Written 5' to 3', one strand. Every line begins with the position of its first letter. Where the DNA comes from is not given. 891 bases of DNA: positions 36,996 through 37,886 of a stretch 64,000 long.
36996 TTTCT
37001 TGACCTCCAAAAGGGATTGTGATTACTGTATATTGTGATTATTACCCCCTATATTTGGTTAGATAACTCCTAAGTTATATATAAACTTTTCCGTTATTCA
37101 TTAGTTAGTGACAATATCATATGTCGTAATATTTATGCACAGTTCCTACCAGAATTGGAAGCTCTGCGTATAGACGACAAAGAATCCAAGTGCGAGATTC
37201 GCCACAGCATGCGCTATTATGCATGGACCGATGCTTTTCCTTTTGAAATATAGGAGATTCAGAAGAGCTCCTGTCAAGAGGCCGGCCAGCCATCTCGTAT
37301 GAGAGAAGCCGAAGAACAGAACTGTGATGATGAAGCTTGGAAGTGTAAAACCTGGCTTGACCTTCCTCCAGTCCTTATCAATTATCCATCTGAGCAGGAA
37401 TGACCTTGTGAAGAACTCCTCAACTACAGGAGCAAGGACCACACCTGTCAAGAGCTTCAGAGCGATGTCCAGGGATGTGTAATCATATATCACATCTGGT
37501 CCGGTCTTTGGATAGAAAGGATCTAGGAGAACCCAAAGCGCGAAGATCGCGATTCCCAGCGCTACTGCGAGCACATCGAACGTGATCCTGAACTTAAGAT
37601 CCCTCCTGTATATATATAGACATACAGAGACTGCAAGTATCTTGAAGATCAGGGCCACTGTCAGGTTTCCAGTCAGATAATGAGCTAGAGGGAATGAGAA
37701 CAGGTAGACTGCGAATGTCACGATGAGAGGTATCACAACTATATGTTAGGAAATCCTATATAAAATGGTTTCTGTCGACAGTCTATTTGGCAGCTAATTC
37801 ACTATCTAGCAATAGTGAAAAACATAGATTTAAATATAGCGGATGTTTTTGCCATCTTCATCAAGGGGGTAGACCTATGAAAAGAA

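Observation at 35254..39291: PEF-CTERM protein cluster organised around a CPBP-type intramembrane protease rather than an archaeosortase: candidate novel C-terminal protein-sorting system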

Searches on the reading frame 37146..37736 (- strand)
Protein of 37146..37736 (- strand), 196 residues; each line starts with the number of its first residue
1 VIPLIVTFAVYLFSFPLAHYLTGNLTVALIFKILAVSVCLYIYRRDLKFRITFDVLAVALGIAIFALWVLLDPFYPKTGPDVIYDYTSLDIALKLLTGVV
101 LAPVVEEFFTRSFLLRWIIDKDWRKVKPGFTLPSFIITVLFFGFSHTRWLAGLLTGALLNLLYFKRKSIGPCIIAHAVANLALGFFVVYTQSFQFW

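Call 3: search_protein_families(library=ncbifam, proteins=[window:37146-37736:-], max_evalue=0.01)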
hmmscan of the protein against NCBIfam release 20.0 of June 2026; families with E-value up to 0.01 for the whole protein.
window:37146-37736:- (196 aa): 6 families
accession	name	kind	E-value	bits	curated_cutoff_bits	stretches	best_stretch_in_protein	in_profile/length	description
TIGR03008.1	pepcterm_CAAX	equivalog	4.6e-35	121.5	81.05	1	36-196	54-222/222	CAAX prenyl protease-related protein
TIGR04162.1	exo_VPEID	exception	3.2e-19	69.3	150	1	4-193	328-513/516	exosortase E/protease, VPEID-CTERM system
NF033192.3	CPBP_JDVT_MrtJ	equivalog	2.4e-09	37.7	75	1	99-182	5-94/98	JDVT-CTERM system glutamic-type intramembrane protease MrtJ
NF040589.1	CPBP_Synerg_MrtS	equivalog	0.0005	20.3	130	1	88-181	69-161/170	Synerg-CTERM system glutamic-type intramembrane protease MrtS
NF041647.1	ABC_perm_CPBP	equivalog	0.0013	17.5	435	1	87-182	538-629/636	ABC transporter permease subunit/CPBP intramembrane protease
NF040914.1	Mrt_core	domain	0.0052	16.8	100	1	95-185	4-103/108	myxosortase family intramembrane protease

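Call 4: search_protein_families(library=pfam, proteins=[window:37146-37736:-], max_evalue=0.01)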
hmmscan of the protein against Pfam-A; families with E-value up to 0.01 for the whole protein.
window:37146-37736:- (196 aa): 1 family
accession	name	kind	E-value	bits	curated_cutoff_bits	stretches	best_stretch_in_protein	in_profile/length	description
PF02517.21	Rce1-like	-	1.8e-15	57.4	22.4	1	92-181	5-92/93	Type II CAAX prenyl endopeptidase Rce1-like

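Call 10: find_encoding_contigs(protein=window:37146-37736:-, flank=10000, max_places=6)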
Protein window:37146-37736:- (196 aa): no gene with exactly this product is on record in the collection.

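Call 12: find_homologous_proteins(query=window:37146-37736:-, max_evalue=0.001)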
Query window:37146-37736:- (196 aa): 62 proteins with E <= 0.001 among 1002 candidates.
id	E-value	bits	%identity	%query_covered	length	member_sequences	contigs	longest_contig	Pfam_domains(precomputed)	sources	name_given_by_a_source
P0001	8.2e-119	413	100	97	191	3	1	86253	PF02517.22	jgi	-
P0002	1.1e-70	256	61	100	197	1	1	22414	PF02517.22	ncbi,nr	ncbi:CAAX prenyl protease-related protein [Candidatus Woesearchaeota archaeon]|nr:CAAX prenyl protea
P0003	1.2e-60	223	56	100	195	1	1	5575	PF02517.22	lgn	-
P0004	5.9e-59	217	54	97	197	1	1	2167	PF02517.22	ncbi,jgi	-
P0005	3.6e-58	215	57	100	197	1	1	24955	PF02517.22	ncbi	-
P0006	8.2e-58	214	57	100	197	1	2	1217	PF02517.22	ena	-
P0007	2.9e-57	212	56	100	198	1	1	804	PF02517.22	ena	-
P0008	1.4e-56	210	56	100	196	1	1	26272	PF02517.22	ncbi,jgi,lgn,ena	-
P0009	3.3e-55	205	53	99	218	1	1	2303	PF02517.22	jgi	jgi:CAAX prenyl protease-like protein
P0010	7.1e-52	194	50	100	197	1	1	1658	PF02517.22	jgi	jgi:hypothetical protein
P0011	8.2e-52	194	47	92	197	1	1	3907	PF02517.22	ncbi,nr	ncbi:CAAX prenyl protease-related protein [Candidatus Woesearchaeota archaeon]|nr:CAAX prenyl protea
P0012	1.6e-51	193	50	100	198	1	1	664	PF02517.22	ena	-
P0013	3.6e-51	192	56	79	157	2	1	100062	PF02517.22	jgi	jgi:uncharacterized protein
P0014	2.6e-49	186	49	100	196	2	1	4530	PF02517.22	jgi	jgi:uncharacterized protein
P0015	7.8e-48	181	47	100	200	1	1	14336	PF02517.22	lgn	-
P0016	5.4e-47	178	52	95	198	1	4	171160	PF02517.22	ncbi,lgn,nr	ncbi:CAAX prenyl protease-related protein [Candidatus Woesearchaeota archaeon]|nr:CAAX prenyl protea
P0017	8.1e-46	175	49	89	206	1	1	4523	PF02517.22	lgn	-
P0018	2.4e-44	170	48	99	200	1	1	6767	PF02517.22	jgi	jgi:uncharacterized protein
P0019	3.5e-43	166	46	100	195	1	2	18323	PF02517.22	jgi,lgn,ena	-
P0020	6.4e-42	162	50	88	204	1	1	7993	PF02517.22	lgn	-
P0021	1.1e-41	161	48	95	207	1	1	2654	PF02517.22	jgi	jgi:CAAX prenyl protease-like protein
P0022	1.9e-41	160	45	100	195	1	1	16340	PF02517.22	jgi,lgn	jgi:CAAX prenyl protease-like protein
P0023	2.5e-41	160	45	98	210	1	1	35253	PF02517.22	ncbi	-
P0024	5.6e-41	159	66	57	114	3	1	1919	PF02517.22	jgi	-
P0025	7.3e-41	158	42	98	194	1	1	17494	PF02517.22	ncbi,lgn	-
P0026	4.0e-39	153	45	73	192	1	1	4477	PF02517.22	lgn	-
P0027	9.7e-39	151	44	96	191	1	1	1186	PF02517.22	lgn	-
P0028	1.5e-38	151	44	98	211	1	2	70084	PF02517.22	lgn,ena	-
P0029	4.2e-38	149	43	86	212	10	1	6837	PF02517.22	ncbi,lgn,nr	ncbi:MAG: CAAX prenyl protease-related protein [Nanoarchaeota archaeon]|nr:CAAX prenyl protease-rela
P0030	5.8e-38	149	48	86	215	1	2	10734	PF02517.22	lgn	-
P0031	2.1e-37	147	41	98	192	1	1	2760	PF02517.22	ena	-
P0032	3.8e-37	146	41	100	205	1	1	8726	PF02517.22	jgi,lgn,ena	-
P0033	4.8e-37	146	41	98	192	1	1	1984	PF02517.22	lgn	-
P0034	6.2e-37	146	40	96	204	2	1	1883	PF02517.22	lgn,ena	-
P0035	1.6e-36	144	43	98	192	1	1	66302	PF02517.22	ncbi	-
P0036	2.4e-36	144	41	100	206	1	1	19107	PF02517.22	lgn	-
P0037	1.2e-35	141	41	98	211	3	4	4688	PF02517.22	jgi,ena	-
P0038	2.2e-35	140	44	97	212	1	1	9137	PF02517.22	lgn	-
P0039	7.5e-35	139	40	95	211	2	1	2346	PF02517.22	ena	-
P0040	3.4e-34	137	41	96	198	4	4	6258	PF02517.22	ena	-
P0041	1.1e-33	135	44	99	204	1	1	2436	PF02517.22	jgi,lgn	-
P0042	1.5e-31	128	43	87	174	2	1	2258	PF02517.22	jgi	jgi:hypothetical protein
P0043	6.9e-28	116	42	88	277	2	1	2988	PF02517.22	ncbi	-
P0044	1.5e-27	115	42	75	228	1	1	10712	PF02517.22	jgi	jgi:hypothetical protein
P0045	3.0e-27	114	45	72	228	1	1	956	PF02517.22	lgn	-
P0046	5.3e-27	113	41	75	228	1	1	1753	PF02517.22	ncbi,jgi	-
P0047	1.8e-26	111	40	75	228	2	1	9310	PF02517.22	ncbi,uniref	ncbi:CAAX prenyl protease-related protein [Trichloromonas sp.]|uniref:CAAX prenyl protease-related p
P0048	1.9e-26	111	44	78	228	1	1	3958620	PF02517.22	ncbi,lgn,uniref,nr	ncbi:abortive infection protein [Desulfuromonas soudanensis]|uniref:Abortive infection protein n=1 T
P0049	3.4e-26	110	42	72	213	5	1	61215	PF02517.22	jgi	-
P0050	1.0e-25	109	41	78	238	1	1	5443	PF02517.22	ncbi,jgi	-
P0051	7.4e-25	106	41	75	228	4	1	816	PF02517.22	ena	-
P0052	2.4e-24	104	38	84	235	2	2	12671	PF02517.22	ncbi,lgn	-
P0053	3.4e-20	91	42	84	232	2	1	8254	PF02517.22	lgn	-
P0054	1.3e-19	89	42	72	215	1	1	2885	PF02517.22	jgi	jgi:CAAX prenyl protease-like protein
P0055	2.7e-19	88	40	65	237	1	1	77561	PF02517.22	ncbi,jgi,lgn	-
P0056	4.0e-19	87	39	85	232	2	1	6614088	PF02517.22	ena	-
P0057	2.5e-18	85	41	66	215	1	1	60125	PF02517.22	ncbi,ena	-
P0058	2.2e-17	82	41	78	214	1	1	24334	PF02517.22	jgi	jgi:CAAX prenyl protease-like protein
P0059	7.1e-17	80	39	72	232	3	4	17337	PF02517.22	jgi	jgi:CAAX prenyl protease-like protein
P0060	1.9e-16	79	37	84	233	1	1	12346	PF02517.22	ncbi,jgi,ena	-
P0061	2.5e-15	75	38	78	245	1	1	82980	PF02517.22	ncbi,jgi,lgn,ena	-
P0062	3.2e-11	62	36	71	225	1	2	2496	PF02517.22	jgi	jgi:CAAX prenyl protease-like protein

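Call 14: find_encoding_contigs(protein=P0001, flank=10000, max_places=3)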
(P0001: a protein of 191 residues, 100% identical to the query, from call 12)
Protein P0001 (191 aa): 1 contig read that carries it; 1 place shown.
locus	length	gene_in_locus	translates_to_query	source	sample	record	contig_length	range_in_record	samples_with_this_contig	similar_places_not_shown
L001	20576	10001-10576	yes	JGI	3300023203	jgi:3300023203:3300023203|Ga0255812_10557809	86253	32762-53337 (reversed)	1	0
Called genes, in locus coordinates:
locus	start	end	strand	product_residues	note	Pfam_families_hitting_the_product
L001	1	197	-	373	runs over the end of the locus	PF04055:Radical_SAM, PF26257:DUF8061 (weak)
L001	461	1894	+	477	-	-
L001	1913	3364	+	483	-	PF00149:Metallophos, PF02872:5_nucleotid_C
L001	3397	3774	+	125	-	PF04892:VanZ-LLP1 (weak)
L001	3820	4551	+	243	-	PF02673:BacA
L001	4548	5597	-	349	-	PF01699:Na_Ca_ex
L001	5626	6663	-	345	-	-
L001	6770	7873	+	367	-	PF00535:Glycos_transf_2, PF04138:GtrA_DPMS_TM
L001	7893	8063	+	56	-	-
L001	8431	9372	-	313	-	PF02412:TSP_3 (faint)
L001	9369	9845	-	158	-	-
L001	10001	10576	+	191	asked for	PF02517:Rce1-like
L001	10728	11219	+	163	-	-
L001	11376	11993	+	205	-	-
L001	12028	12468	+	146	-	-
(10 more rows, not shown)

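Call 15: find_encoding_contigs(protein=P0016, flank=10000, max_places=3)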
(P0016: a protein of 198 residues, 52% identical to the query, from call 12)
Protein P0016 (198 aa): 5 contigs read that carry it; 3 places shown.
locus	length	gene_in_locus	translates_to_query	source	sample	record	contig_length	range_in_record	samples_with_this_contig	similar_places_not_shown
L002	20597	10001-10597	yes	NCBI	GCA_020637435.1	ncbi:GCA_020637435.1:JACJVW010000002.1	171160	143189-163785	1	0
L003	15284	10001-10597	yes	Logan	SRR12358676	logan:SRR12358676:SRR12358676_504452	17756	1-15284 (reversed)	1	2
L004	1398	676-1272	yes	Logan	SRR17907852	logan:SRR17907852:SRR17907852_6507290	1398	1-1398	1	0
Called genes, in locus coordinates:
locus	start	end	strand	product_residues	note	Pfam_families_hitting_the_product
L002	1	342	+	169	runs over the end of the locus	-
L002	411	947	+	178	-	PF00160:Pro_isomerase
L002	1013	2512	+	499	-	-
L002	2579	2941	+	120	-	PF13975:gag-asp_proteas (weak), PF05618:RimB-like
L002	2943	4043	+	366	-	PF14397:ATPgrasp_ST (faint), PF08443:RimK, PF02222:ATP-grasp (weak), PF02955:GSH-S_ATP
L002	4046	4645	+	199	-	-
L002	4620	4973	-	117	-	PF01981:PTH2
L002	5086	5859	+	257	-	-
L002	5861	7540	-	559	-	PF00749:tRNA-synt_1c, PF03950:tRNA-synt_1c_C, PF20974:tRNA-synt_1c_C2 (weak)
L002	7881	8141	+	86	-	PF00216:Bac_DNA_binding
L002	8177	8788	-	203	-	-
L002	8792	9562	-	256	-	PF02673:BacA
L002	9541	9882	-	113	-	PF04892:VanZ-LLP1 (weak)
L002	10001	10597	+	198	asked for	PF02517:Rce1-like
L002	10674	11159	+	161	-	-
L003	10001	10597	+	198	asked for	PF02517:Rce1-like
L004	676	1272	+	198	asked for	PF02517:Rce1-like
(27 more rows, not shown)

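Call 16: find_encoding_contigs(protein=P0002, flank=10000, max_places=3)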
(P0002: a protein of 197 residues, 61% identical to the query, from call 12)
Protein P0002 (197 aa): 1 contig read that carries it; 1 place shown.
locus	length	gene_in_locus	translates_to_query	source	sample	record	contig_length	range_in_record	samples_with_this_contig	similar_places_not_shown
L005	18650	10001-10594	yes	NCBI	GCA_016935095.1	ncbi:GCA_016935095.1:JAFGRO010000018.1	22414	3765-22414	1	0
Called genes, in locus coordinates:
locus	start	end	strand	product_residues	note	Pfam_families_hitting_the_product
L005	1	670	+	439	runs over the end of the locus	PF02310:B12-binding (faint), PF04055:Radical_SAM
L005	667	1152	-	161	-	-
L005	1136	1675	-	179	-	PF01909:NTP_transf_2 (weak), PF18765:Polbeta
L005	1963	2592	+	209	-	PF03193:RsgA_GTPase (faint), PF00735:Septin (weak), PF01926:MMR_HSR1, PF02421:FeoB_N (faint), PF08477:Roc (faint), PF00009:GTP_EFTU (weak)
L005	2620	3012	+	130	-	PF09846:OapB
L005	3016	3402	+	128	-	PF09845:OapC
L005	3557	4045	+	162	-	-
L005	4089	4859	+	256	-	PF01026:TatD_DNase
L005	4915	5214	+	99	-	PF02796:HTH_7 (faint), PF03683:UPF0175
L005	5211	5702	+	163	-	PF11848:DUF3368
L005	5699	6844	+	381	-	PF04055:Radical_SAM, PF26257:DUF8061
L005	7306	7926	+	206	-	PF01909:NTP_transf_2, PF18765:Polbeta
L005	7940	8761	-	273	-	-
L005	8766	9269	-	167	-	-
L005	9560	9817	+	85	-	-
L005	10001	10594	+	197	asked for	PF02517:Rce1-like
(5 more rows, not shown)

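Call 30: find_related_loci(query=A1, collection=genome_contigs, flank=10000)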
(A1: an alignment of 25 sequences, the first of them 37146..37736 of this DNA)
Query A1 (196 aa) in genome_contigs; peptide patterns used: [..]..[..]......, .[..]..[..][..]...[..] (x = any residue, [..] = any of these).
316 stretches matched a pattern; 39 encode a relative of the query (tblastn E <= 1e-3); 39 distinct loci.
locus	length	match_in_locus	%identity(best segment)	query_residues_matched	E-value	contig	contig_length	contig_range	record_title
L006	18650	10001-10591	61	1-196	1e-78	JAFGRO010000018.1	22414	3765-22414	MAG: Candidatus Woesearchaeota archaeon isolate Zod_Metabat.833 k87_3101591, whole genome shotgun sequence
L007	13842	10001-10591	57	1-196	1e-64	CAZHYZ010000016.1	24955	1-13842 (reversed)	MAG TPA_asm: uncultured Methanosarcinales archaeon isolate SRP141376_co3_443 genome assembly, contig: NODE_5279_length_2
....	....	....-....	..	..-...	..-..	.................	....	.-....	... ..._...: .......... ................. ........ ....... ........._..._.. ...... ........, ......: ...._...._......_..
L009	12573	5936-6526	47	1-196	1e-56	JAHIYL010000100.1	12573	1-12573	MAG: Nanoarchaeota archaeon isolate Modern_marine.mb.116 Modern_marine.mb.116_k141_910022, whole genome shotgun sequence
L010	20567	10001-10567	52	10-196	8e-53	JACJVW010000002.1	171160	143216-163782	MAG: Candidatus Woesearchaeota archaeon isolate HK-STAS-Nano-5 HK-STAS-Nano-5_2, whole genome shotgun sequence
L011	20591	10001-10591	47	1-196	2e-48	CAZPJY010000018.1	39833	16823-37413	MAG TPA_asm: uncultured Methanosarcinales archaeon isolate binchicken_co129_812 genome assembly, contig: NODE_2491_lengt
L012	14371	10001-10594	42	1-196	2e-48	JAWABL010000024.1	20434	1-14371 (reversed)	MAG: Candidatus Woesearchaeota archaeon isolate JZ-4_201808_bins_108 JZ-4_201808_bins_108_scaffold_24, whole genome shot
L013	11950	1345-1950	46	5-196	1e-47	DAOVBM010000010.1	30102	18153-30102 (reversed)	MAG TPA_asm: Candidatus Woesearchaeota archaeon isolate CSMAG_1005 CSMAG_1005_k141_6686949_length_30102_cov_9.9091, whol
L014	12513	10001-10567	43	5-196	9e-46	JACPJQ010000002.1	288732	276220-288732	MAG: Candidatus Woesearchaeota archaeon isolate NC_groundwater_472_Ag_B-0.1um_38_40 S34_3B_scaffold_114527, whole genome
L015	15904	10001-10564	42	5-196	1e-45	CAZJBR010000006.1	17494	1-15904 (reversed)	MAG TPA_asm: uncultured Methanosarcinales archaeon isolate binchicken_co38_212 genome assembly, contig: NODE_6831_length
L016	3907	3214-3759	47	16-196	4e-44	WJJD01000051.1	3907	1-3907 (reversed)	MAG: Candidatus Woesearchaeota archaeon isolate Bin_274 k141_986857, whole genome shotgun sequence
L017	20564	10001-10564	39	5-196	8e-44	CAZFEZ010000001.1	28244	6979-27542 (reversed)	MAG TPA_asm: uncultured Methanosarcinales archaeon isolate binchicken_co38_1194 genome assembly, contig: NODE_3436_lengt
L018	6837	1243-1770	43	29-196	3e-43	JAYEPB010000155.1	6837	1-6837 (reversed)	MAG: Nanoarchaeota archaeon isolate MAG014 MAG014_155, whole genome shotgun sequence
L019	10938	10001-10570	42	11-196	1e-42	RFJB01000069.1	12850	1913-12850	MAG: Candidatus Woesearchaeota archaeon isolate J091 k99_614206, whole genome shotgun sequence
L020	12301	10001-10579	43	10-194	2e-42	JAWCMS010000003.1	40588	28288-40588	MAG: Candidatus Pacearchaeota archaeon isolate JZ-2_201705_bins_60 JZ-2_201705_bins_60_scaffold_3, whole genome shotgun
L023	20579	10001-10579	40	1-196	3e-41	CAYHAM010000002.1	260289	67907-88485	MAG TPA_asm: uncultured Methanosarcinales archaeon isolate ERP119294_co1_446 genome assembly, contig: NODE_45_length_260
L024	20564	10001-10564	43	5-196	8e-41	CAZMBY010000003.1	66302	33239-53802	MAG TPA_asm: uncultured Methanosarcinales archaeon isolate binchicken_co125_1124 genome assembly, contig: NODE_892_lengt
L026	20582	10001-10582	40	1-196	3e-40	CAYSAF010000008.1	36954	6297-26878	MAG TPA_asm: Candidatus Woesearchaeota archaeon isolate binchicken_co266_186 genome assembly, contig: NODE_1974_length_3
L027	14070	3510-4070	42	1-193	1e-39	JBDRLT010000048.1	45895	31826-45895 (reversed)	MAG: Candidatus Woesearchaeota archaeon isolate MEGAHIT-group-1.794 k141_11364012, whole genome shotgun sequence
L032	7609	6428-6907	48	44-196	7e-38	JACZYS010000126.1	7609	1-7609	MAG: Candidatus Zixiibacteriota bacterium isolate B27T1B8 B27T1B8_NODE20648, whole genome shotgun sequence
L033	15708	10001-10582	39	1-196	4e-37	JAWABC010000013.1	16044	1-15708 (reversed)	MAG: Candidatus Nanoarchaeia archaeon isolate JZ-4_201709_bins_71 JZ-4_201709_bins_71_scaffold_13, whole genome shotgun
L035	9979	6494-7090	37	1-196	5e-33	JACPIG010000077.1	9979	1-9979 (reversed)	MAG: Candidatus Woesearchaeota archaeon isolate NC_groundwater_434_Ag_B-0.1um_47_10 GD18-4_B1_scaffold_972905, whole gen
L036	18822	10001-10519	40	17-184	1e-32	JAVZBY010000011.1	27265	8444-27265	MAG: Candidatus Woesearchaeota archaeon isolate DRTY-6_201705_bins_17 DRTY-6_201705_bins_17_scaffold_11, whole genome sh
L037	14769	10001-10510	41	12-183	6e-32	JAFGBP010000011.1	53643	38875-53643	MAG: Candidatus Woesearchaeota archaeon isolate Zod_Metabat.1039 k87_2845894, whole genome shotgun sequence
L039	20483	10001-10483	39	46-196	3e-28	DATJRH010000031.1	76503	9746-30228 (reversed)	MAG TPA_asm: Candidatus Aquilonibacter sp. isolate SMAG_U14962 k141_3142108, whole genome shotgun sequence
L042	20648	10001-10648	34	5-195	2e-20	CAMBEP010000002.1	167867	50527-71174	MAG: Candidatus Kuenenia stuttgartiensis isolate MsH-30jul19-150 genome assembly, contig: MsH-30jul19-C74, whole genome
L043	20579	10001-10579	33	1-196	8e-22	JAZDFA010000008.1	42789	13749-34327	MAG: archaeon isolate MEGAHIT-group-0.177 k141_17590319, whole genome shotgun sequence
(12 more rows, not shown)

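Call 34: search_protein_families(library=pfam, alignment_id=A2, max_evalue=0.001)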
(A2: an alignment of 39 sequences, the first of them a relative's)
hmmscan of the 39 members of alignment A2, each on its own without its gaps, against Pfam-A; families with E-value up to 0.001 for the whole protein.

A. member 1, L007:3768-5252:+ (494 aa): 0 families

B. families by the number of members that match (of 39 scanned): 27 families (the first 25 are shown)
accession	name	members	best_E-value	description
PF09721.15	Exosortase_EpsH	9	5.2e-13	Transmembrane exosortase (Exosortase_EpsH)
PF12698.13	ABC2_membrane_3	2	1.6e-25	ABC-2 family transporter protein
PF01569.27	PAP2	2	1.7e-18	PAP2 superfamily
PF01944.22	SpoIIM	2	1.9e-15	Stage II sporulation protein M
PF01061.29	ABC2_membrane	2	2.4e-14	ABC-2 type transporter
PF01478.23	Peptidase_A24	2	4e-12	Type IV leader peptidase family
PF14378.12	PAP2_3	2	1.9e-06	PAP2 superfamily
PF07136.16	DUF1385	1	4.1e-86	Protein of unknown function (DUF1385)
PF03600.22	CitMHS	1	1.6e-71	Citrate transporter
PF13520.12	AA_permease_2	1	1e-53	Amino acid permease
PF02673.24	BacA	1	2.7e-47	Bacitracin resistance protein BacA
PF00324.27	AA_permease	1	4.8e-41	Amino acid permease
PF07690.21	MFS_1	1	2.1e-34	Major Facilitator Superfamily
PF02040.21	ArsB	1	4.8e-29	Arsenical pump membrane protein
PF02366.24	PMT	1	1.1e-17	Dolichyl-phosphate-mannose-protein mannosyltransferase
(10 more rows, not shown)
